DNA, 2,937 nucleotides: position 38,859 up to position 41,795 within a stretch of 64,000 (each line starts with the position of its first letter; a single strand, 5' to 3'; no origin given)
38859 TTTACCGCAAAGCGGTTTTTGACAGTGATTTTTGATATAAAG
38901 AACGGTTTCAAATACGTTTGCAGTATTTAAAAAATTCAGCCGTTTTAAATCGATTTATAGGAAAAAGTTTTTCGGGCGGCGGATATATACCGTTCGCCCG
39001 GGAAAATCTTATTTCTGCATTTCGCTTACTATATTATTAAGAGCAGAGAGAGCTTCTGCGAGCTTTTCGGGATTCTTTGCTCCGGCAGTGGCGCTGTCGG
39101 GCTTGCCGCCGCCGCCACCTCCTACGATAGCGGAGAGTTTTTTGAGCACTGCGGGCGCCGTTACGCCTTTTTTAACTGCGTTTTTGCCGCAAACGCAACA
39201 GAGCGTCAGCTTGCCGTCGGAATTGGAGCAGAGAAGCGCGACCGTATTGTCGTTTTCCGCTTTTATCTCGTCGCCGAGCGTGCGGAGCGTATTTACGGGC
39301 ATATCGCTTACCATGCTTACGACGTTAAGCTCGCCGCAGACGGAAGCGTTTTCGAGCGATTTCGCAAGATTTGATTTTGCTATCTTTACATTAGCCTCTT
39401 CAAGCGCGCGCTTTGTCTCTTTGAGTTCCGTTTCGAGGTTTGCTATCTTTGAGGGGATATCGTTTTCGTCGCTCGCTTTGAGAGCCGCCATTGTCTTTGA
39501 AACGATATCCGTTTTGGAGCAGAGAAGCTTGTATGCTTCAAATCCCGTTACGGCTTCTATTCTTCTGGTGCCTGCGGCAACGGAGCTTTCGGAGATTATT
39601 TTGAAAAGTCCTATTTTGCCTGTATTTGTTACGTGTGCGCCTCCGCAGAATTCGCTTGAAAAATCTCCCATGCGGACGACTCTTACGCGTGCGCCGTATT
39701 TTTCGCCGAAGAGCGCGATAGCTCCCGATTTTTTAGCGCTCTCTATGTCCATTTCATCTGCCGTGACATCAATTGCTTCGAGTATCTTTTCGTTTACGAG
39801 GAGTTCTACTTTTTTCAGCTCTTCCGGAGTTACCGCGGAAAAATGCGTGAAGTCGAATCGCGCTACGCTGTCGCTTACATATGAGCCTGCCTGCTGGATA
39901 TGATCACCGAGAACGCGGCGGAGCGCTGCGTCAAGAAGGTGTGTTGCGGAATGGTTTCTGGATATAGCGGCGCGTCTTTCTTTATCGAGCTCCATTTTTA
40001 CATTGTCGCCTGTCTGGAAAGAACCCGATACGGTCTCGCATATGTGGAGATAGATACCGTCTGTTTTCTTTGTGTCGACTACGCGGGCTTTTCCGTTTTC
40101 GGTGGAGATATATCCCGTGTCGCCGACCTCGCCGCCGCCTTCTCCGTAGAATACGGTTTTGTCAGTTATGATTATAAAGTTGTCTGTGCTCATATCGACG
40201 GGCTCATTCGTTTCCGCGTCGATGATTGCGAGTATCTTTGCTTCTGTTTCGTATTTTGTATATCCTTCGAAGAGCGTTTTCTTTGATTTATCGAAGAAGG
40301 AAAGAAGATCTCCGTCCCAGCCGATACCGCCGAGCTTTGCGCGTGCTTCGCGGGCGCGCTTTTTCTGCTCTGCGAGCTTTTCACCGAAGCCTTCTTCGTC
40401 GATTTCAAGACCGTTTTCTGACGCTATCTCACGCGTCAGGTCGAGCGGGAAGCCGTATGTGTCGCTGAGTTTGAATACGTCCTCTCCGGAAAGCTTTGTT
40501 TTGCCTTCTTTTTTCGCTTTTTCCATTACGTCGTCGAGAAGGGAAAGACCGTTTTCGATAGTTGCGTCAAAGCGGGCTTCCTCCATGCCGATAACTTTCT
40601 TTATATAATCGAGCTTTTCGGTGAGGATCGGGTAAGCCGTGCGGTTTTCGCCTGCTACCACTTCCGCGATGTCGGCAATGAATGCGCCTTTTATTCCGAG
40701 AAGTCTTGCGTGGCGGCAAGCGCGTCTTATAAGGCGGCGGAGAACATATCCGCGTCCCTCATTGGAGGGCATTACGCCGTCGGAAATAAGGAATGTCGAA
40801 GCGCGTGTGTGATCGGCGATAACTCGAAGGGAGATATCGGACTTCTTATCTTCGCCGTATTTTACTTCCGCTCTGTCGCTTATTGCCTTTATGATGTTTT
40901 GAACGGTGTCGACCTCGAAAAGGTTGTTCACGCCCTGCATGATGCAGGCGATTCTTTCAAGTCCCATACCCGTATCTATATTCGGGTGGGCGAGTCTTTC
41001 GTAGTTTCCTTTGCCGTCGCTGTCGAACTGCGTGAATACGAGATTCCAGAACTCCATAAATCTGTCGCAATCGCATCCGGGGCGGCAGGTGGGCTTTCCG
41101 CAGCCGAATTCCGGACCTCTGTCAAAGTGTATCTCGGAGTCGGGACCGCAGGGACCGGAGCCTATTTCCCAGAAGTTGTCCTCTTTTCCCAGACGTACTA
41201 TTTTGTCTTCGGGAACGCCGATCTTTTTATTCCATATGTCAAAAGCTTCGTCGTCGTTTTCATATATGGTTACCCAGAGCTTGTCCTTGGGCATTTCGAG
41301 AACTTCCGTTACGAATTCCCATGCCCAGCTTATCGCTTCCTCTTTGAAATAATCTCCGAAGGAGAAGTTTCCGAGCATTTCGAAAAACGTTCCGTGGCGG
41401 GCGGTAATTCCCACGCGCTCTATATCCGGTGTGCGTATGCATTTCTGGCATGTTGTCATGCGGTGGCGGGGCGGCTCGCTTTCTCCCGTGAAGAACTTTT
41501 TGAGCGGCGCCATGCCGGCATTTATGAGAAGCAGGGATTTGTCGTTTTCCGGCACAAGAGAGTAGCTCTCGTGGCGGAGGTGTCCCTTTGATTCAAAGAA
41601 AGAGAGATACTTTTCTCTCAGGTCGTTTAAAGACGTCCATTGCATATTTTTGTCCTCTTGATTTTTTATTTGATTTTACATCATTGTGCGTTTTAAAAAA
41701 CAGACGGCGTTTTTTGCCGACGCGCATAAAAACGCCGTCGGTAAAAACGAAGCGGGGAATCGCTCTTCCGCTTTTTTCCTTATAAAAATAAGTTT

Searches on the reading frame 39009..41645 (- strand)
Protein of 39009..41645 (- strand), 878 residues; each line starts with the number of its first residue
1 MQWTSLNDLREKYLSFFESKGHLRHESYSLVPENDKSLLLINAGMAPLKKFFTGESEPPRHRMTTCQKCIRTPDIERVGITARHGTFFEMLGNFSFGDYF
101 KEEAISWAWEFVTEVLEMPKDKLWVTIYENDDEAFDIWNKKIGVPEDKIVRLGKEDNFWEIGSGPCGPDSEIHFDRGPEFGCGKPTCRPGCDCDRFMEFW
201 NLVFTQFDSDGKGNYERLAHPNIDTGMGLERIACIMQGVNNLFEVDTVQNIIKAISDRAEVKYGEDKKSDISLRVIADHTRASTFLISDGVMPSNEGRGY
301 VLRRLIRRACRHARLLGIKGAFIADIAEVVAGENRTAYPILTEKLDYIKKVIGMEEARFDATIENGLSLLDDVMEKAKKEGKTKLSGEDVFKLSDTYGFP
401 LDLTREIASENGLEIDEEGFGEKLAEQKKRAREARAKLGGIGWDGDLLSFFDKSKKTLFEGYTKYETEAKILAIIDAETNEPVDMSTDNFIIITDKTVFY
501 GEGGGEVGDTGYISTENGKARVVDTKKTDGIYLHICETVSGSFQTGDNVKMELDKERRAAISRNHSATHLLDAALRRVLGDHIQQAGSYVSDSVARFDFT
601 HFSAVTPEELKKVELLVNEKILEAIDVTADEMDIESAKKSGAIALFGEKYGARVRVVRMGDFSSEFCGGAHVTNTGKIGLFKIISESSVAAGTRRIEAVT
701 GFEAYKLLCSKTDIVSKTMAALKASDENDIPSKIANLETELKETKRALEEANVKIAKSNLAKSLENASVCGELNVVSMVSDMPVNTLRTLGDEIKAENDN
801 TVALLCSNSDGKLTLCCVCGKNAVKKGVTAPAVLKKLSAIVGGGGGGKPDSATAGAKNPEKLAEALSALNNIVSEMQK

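Call 64: search_protein_families(library=ncbifam, max_evalue=1e-10, proteins=[window:39009-41645:-])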
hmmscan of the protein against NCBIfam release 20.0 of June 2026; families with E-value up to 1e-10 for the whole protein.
window:39009-41645:- (878 aa): 4 families
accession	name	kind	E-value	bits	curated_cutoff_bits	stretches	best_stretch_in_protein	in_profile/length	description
TIGR00344.1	alaS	equivalog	5.7e-291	967.7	457.05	1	9-855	2-846/847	alanine--tRNA ligase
NF002436.0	PRK01584.1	equivalog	3.9e-177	590.3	529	2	6-435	3-438/595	alanine--tRNA ligase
TIGR03683.1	A-tRNA_syn_arch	equivalog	4.6e-137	458.6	744.7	2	275-872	330-900/902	alanine--tRNA ligase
NF040865.1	a_tRNA_ed_AlaXM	equivalog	2.9e-36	125.4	300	1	483-697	18-230/234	alanyl-tRNA editing protein AlaXM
